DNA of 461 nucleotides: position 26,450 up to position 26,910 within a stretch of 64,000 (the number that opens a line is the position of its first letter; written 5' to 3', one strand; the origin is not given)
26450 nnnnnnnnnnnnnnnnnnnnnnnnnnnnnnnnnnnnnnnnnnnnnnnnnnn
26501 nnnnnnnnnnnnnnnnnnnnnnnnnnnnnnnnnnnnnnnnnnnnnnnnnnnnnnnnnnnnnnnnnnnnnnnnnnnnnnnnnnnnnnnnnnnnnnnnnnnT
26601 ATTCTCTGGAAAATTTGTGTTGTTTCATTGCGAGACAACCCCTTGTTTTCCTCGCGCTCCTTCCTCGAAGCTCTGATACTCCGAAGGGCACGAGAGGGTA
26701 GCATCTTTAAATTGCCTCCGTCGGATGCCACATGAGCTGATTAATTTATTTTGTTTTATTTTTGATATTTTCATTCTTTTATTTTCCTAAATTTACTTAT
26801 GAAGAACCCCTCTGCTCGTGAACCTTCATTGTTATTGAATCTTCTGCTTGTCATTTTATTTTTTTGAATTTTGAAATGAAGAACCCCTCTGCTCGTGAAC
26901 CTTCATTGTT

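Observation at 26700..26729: Hairpin with a conserved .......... loop and covarying stems at four or five loci; G-U pairs indicate the functional RNA strand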

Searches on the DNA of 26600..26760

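Call 67: search_rna_families(source=window, start=26600, end=26760, threshold=evalue, max_evalue=10)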
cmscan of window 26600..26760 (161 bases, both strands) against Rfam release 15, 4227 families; matches with E-value up to 10: 3.
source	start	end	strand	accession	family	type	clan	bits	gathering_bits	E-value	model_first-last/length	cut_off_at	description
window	26630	26701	-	RF04190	Hairpin-meta1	Gene; ribozyme;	-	14.1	40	4.4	1-90/90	no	Hairpin ribozyme 1 from viruses-like metatranscriptomes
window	26631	26701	+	RF02193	TCL6_3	Gene; lncRNA;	-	9.1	40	5.5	67-139/139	no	T-cell leukemia/lymphoma 6 conserved region 3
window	26650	26760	+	RF02267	Vax2os1_2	Gene; lncRNA;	-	4.9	55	1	163-281/466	3'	Vax2os1 conserved region 2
